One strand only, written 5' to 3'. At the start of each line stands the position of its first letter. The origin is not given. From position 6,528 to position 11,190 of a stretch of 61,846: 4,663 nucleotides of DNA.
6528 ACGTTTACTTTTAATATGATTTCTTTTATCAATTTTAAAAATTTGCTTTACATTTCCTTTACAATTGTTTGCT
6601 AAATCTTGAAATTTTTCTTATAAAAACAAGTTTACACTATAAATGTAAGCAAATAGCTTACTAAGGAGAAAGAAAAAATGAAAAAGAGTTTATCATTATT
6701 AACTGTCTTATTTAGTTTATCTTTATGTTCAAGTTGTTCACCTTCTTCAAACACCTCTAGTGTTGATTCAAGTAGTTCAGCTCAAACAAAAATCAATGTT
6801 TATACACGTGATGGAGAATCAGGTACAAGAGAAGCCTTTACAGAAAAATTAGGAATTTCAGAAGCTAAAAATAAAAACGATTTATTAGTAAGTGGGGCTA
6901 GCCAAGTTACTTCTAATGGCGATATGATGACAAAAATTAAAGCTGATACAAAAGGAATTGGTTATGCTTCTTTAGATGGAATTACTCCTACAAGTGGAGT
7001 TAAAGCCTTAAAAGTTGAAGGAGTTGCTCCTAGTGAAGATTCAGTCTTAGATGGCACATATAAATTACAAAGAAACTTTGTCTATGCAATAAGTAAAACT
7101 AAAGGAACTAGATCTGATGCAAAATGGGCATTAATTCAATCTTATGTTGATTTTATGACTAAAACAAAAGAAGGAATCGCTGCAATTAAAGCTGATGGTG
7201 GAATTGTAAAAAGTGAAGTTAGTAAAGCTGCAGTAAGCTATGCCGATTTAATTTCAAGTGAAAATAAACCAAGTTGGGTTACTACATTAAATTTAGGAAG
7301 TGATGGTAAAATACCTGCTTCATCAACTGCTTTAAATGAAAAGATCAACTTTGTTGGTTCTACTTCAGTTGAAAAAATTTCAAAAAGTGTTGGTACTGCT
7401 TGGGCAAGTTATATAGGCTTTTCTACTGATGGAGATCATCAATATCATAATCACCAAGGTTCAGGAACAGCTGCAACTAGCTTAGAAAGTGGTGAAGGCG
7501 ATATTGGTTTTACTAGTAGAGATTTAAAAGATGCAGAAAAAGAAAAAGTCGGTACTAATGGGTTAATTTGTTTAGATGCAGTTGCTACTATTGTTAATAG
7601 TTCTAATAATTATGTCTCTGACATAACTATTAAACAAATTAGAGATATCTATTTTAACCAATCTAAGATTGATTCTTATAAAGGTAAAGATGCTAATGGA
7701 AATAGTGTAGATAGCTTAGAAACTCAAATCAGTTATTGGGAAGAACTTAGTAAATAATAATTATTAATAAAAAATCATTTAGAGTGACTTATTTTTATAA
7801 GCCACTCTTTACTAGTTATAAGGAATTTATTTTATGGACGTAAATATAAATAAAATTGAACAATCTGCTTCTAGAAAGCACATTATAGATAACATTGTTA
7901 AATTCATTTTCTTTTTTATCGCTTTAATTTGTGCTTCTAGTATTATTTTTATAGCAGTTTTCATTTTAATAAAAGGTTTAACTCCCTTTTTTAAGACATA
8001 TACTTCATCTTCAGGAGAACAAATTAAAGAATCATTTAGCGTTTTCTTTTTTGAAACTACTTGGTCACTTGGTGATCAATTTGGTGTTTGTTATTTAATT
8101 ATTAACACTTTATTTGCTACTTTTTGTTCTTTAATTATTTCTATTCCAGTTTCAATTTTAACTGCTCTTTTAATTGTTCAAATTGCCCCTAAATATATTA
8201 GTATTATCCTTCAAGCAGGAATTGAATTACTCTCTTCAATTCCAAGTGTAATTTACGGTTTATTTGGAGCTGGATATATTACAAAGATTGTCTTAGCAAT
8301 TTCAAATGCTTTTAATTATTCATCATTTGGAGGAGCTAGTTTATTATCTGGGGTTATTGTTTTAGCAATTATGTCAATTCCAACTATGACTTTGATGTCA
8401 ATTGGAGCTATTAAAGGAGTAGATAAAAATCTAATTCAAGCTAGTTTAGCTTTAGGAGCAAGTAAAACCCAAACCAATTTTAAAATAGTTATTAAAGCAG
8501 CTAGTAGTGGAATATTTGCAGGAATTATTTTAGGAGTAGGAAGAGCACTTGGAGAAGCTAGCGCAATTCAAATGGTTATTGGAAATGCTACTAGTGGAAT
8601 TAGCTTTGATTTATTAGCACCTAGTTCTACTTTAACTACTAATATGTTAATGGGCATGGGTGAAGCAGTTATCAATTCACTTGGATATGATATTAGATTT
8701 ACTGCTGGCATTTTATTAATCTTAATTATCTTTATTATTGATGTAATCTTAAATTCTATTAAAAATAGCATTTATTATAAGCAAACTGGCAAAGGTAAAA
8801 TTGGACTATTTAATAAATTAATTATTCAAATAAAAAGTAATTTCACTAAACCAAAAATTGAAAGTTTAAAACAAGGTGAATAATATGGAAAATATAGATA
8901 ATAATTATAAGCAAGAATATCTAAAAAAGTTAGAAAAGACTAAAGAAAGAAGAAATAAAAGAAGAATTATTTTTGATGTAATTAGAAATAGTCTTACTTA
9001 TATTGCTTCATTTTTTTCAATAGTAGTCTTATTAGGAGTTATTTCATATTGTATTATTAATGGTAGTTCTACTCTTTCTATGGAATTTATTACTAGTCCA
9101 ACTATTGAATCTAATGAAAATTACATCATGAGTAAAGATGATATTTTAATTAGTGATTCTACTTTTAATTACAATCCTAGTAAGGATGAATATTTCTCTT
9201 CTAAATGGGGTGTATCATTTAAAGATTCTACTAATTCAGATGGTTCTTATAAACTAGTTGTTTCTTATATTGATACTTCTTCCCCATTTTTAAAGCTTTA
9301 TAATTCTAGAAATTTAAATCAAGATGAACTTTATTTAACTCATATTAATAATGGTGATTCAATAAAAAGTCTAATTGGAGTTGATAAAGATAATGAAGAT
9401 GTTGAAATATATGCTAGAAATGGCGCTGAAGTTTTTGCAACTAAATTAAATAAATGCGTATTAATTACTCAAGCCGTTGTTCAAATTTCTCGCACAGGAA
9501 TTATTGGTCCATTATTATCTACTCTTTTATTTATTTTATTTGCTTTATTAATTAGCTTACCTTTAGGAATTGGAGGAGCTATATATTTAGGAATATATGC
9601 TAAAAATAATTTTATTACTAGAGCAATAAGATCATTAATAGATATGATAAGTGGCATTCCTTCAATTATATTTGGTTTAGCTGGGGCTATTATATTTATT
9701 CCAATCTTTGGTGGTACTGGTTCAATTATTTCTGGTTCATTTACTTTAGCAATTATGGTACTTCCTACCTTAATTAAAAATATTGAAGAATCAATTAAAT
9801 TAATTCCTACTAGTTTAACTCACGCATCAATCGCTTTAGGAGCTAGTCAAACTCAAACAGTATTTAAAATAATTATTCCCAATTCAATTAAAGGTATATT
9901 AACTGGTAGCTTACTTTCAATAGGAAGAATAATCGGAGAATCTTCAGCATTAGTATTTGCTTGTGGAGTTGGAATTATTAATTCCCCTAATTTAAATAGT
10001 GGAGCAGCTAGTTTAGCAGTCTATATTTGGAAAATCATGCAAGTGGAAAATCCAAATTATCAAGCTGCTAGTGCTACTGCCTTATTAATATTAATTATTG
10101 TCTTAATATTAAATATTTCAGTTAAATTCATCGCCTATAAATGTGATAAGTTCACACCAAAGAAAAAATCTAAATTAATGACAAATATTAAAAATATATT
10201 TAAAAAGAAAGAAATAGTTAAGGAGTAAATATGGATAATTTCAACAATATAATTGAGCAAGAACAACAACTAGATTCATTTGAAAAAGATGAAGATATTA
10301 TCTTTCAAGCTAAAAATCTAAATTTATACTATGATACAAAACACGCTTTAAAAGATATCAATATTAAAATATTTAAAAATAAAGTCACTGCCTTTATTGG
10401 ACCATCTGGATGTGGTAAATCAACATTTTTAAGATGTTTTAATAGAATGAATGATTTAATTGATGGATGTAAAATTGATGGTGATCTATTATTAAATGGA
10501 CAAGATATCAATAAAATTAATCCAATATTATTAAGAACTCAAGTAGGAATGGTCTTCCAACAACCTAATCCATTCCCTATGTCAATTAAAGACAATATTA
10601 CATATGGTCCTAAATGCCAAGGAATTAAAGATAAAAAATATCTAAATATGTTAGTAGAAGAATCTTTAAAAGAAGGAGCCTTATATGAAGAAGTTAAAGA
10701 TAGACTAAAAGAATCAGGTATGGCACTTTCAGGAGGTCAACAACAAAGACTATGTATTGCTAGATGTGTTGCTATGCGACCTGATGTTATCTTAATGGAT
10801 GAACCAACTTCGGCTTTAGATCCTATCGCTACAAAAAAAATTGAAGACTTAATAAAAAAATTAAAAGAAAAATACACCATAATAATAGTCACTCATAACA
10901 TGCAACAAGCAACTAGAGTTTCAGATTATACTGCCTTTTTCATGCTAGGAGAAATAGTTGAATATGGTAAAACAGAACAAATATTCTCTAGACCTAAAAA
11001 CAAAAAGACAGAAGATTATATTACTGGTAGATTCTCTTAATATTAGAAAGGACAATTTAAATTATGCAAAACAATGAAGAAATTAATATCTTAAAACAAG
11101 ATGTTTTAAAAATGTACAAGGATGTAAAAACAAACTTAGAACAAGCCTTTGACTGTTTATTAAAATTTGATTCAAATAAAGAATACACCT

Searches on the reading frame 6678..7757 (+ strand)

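Call 55: search_protein_families(library=pfam, proteins=[window:6678-7757:+], max_evalue=0.001)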
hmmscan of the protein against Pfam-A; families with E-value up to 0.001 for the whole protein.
window:6678-7757:+ (359 aa): 1 family
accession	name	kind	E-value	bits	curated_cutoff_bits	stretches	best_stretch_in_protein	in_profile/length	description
PF12849.12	PBP_like_2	-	1.8e-17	64.5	27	2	216-325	5-116/267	PBP superfamily domain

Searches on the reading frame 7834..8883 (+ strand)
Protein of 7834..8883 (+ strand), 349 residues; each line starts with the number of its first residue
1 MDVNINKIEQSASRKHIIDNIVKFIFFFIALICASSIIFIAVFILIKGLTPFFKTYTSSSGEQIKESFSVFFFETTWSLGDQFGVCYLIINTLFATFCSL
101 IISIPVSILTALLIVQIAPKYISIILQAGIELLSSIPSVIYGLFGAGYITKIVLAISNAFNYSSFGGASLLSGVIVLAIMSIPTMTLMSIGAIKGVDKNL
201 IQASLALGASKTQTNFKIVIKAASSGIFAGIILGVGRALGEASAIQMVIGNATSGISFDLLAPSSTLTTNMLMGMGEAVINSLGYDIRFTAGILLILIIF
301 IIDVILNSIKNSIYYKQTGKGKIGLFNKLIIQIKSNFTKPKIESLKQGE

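Call 55: search_protein_families(library=pfam, proteins=[window:7834-8883:+], max_evalue=0.001)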
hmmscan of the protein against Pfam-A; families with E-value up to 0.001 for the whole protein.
window:7834-8883:+ (349 aa): 1 family
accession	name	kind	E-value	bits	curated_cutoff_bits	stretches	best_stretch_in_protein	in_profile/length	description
PF00528.27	BPD_transp_1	-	2.4e-12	47.4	26.4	1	104-306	2-175/184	Binding-protein-dependent transport system inner membrane component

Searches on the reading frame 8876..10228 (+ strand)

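Call 55: search_protein_families(library=pfam, proteins=[window:8876-10228:+], max_evalue=0.001)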
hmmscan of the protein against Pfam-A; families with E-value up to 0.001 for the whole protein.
window:8876-10228:+ (450 aa): 1 family
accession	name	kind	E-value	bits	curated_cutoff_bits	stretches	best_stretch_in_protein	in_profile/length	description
PF00528.27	BPD_transp_1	-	1.1e-16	61.5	26.4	1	231-420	1-175/184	Binding-protein-dependent transport system inner membrane component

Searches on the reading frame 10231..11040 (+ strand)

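Call 55: search_protein_families(library=pfam, proteins=[window:10231-11040:+], max_evalue=0.001)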
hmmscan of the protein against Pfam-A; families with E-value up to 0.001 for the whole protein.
window:10231-11040:+ (269 aa): 4 families
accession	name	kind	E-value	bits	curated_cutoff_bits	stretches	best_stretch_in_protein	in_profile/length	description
PF00005.33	ABC_tran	-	7.8e-30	104.7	25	1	40-194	1-137/137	ABC transporter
PF13304.12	AAA_21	-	2.2e-12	48.1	27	2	167-224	239-300/304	AAA domain, putative AbiEii toxin, Type IV TA system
PF02463.25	SMC_N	-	8.4e-10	38.9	40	1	152-236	120-211/220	RecF/RecN/SMC N terminal domain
PF03193.22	RsgA_GTPase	-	0.00012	22.4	30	1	29-70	86-126/174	RsgA GTPase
